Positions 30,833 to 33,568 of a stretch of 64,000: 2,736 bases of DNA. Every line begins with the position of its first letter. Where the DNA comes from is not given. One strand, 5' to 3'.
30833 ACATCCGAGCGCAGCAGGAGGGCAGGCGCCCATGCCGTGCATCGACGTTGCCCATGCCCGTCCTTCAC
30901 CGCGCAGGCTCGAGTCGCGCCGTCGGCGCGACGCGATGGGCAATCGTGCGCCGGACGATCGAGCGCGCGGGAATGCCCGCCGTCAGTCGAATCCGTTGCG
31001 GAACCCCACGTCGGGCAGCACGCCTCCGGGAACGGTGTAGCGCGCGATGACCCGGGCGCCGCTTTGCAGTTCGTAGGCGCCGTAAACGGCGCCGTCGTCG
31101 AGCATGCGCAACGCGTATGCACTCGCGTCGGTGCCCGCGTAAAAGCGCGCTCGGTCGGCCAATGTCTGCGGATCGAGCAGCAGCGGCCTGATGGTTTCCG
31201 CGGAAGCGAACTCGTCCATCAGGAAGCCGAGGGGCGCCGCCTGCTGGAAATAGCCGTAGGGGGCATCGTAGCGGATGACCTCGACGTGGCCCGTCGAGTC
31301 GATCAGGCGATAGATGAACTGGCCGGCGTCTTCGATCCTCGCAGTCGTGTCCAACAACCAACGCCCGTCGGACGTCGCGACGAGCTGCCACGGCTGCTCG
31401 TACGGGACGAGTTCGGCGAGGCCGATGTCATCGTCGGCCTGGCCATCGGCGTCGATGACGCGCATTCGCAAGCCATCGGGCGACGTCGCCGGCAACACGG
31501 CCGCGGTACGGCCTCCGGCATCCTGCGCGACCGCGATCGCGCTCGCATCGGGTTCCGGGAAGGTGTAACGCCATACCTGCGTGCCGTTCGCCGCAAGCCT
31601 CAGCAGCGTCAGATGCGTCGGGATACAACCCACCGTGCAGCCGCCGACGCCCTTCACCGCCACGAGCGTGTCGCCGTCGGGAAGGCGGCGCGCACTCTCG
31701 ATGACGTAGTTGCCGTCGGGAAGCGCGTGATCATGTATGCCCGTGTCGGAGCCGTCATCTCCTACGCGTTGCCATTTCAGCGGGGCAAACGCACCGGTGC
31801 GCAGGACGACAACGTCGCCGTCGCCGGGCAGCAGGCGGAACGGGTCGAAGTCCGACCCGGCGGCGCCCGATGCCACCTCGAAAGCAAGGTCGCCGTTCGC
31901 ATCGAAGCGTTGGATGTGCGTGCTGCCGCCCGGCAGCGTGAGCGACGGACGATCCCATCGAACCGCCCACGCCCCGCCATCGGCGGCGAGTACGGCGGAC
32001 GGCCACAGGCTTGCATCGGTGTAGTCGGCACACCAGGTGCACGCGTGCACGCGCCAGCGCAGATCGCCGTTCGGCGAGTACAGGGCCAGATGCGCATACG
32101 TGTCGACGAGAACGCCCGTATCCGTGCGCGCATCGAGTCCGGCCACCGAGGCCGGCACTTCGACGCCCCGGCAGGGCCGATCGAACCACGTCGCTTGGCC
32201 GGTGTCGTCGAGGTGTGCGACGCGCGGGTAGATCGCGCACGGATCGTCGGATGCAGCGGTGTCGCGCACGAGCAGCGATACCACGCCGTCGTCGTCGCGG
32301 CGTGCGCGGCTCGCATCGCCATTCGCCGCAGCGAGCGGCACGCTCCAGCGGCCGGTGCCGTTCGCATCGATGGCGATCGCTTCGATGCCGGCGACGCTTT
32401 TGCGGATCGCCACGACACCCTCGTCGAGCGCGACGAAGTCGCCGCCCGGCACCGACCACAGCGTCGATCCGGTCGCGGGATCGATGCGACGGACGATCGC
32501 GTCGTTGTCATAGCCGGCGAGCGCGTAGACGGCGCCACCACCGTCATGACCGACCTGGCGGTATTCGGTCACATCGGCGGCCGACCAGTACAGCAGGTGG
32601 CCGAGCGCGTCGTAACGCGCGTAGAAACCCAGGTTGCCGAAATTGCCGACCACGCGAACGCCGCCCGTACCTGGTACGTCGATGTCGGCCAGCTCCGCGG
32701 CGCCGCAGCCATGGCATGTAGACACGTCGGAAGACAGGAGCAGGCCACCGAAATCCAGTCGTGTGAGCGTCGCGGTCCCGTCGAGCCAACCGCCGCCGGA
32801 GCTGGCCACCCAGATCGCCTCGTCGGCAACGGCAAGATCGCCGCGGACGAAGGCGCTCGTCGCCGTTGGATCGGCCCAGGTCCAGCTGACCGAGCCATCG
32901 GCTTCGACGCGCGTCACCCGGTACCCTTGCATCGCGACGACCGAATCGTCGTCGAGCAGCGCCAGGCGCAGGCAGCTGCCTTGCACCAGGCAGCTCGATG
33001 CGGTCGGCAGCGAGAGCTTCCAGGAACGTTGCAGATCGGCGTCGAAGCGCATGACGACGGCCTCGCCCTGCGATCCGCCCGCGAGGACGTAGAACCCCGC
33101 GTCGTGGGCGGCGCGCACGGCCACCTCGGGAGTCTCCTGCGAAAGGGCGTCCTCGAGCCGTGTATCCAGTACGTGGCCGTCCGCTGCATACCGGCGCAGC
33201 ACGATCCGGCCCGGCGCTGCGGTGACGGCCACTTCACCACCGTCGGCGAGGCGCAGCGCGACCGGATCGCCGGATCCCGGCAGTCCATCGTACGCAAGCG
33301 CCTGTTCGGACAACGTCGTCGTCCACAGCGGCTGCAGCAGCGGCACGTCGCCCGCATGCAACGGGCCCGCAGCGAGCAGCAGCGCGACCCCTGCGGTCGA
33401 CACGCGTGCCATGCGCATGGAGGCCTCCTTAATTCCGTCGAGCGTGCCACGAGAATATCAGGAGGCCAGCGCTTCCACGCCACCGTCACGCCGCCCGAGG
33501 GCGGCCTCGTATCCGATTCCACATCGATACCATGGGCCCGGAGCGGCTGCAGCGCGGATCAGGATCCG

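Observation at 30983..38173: Candidate undescribed module: kinase-TPR sensor with DNA-binding output flanked by large secreted beta-propeller-like proteins, present twice in the window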

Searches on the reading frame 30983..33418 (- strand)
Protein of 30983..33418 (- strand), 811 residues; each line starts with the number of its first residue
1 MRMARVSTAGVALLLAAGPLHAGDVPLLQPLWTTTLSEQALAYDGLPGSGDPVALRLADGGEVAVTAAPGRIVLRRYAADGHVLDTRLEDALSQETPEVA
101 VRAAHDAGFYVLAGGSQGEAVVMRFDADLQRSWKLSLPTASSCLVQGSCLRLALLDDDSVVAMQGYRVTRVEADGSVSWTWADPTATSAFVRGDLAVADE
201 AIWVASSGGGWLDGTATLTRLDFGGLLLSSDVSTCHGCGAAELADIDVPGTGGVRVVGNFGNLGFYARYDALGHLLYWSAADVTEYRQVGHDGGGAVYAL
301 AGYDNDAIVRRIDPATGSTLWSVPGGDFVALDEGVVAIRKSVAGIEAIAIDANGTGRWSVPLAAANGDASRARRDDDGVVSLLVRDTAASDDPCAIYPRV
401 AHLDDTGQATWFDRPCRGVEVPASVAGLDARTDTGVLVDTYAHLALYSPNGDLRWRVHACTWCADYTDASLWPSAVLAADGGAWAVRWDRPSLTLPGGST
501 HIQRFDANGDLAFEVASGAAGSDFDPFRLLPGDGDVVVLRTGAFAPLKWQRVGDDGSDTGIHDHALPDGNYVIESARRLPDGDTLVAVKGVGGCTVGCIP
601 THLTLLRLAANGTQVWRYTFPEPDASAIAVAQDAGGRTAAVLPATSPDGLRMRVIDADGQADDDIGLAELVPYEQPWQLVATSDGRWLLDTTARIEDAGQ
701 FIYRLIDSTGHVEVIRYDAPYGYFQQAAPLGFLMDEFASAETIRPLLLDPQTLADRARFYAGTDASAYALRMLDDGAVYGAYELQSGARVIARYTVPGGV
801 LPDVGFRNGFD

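Call 5: search_protein_families(library=pfam, proteins=[window:30983-33418:-], max_evalue=0.01)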
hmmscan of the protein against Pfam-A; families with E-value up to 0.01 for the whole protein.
window:30983-33418:- (811 aa): 1 family
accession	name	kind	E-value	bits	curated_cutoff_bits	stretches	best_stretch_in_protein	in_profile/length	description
PF13360.13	PQQ_2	-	2.3e-08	34.4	27.6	1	306-456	2-143/233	Outer membrane protein assembly factor BamB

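Call 7: search_protein_families(library=ncbifam, proteins=[window:30983-33418:-], max_evalue=0.01)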
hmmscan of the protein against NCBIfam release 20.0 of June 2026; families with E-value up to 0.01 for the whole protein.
window:30983-33418:- (811 aa): 0 families

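Call 46: search_protein_families(library=pfam, proteins=[window:30983-33418:-], max_evalue=1)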
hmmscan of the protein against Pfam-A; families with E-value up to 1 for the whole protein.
window:30983-33418:- (811 aa): 1 family
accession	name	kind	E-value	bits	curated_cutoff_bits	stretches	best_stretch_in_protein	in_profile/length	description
PF13360.13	PQQ_2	-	2.3e-08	34.4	27.6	1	306-456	2-143/233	Outer membrane protein assembly factor BamB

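Call 78: search_protein_families(library=padloc, proteins=[window:30983-33418:-], max_evalue=0.001)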
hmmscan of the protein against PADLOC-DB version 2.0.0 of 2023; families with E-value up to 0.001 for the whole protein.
window:30983-33418:- (811 aa): 0 families

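Call 94: find_homologous_proteins(query=window:30983-33418:-, max_evalue=0.00001)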
Query window:30983-33418:- (811 aa): 27 proteins with E <= 0.00001 among 8000 candidates.
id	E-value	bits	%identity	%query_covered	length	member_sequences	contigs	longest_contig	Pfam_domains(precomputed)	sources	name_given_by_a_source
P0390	0.0e+0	1820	100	100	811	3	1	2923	PF13360.14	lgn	-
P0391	0.0e+0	1419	79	100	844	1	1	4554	-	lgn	-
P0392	1.1e-237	809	52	98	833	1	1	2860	-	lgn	-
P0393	3.9e-230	784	52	99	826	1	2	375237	-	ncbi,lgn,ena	-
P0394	4.1e-226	771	50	98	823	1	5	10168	-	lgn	-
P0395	6.4e-225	767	50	99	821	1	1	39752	-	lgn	-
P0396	5.0e-220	751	51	97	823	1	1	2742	-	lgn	-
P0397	1.7e-217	743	49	99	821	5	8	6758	-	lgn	-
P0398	6.5e-217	741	50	98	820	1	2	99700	-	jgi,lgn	jgi:hypothetical protein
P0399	3.0e-212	725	49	99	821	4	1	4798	-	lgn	-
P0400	1.1e-206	707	47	97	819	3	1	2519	-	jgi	-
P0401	3.7e-202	692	47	98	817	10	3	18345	-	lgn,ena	-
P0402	5.2e-200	685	47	98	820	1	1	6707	-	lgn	-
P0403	5.4e-197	675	47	97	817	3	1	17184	-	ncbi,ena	-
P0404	4.3e-193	662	47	98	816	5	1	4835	-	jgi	-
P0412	5.4e-122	427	38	97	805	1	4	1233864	-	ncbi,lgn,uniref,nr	ncbi:hypothetical protein [Dokdonella sp.]|uniref:hypothetical protein n=1 Tax=Dokdonella sp. TaxID=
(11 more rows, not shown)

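Call 95: find_encoding_contigs(protein=P0412, flank=7000, max_places=1)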
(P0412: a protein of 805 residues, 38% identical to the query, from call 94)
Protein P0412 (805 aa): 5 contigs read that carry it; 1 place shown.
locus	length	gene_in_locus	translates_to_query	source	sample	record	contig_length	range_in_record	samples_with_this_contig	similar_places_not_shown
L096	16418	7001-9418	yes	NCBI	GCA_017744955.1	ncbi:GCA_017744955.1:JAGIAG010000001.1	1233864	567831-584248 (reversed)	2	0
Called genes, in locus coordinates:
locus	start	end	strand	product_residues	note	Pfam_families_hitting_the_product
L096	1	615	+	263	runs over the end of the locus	PF00142:Fer4_NifH, PF01656:CbiA, PF02374:ArsA_ATPase (weak), PF06564:CBP_BcsQ, PF09140:MipZ, PF10609:ParA, PF13614:AAA_31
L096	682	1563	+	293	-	PF02195:ParB_N, PF17762:HTH_ParB, PF23552:ParB_C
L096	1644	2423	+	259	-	PF00127:Copper-bind (weak), PF19190:BACON_2 (weak)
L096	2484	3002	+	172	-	PF04542:Sigma70_r2, PF08281:Sigma70_r4_2, PF04545:Sigma70_r4 (weak)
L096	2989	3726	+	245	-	PF11859:DUF3379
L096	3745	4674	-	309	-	-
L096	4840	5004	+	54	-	-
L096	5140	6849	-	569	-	PF20423:AceK_regulatory, PF06315:AceK_kinase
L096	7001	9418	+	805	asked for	-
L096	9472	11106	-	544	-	-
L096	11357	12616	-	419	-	PF00180:Iso_dh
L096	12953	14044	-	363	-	PF17728:BsuBI_PstI_RE_N, PF06616:BsuBI_PstI_RE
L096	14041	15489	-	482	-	PF02384:N6_Mtase, PF07669:Eco57I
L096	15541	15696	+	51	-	-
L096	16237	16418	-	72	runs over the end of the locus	-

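Call 96: find_encoding_contigs(protein=P0395, flank=7000, max_places=1)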
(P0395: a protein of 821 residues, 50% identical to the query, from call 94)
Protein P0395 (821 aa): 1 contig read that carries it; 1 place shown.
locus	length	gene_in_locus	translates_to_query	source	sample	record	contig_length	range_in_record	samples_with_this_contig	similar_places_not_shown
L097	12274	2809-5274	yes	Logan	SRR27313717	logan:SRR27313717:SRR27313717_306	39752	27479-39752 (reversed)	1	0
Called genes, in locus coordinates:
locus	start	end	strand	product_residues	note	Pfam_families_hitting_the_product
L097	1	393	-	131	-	?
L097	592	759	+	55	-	-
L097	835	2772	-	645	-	PF20423:AceK_regulatory, PF06315:AceK_kinase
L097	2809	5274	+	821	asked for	-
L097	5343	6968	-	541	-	-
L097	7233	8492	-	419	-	PF00180:Iso_dh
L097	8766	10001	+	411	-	PF09617:Cas_GSU0053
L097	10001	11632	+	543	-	PF09609:Cas_GSU0054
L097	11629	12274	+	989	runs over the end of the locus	PF22590:Cas3-like_C_2, PF18019:Cas3_HD (weak)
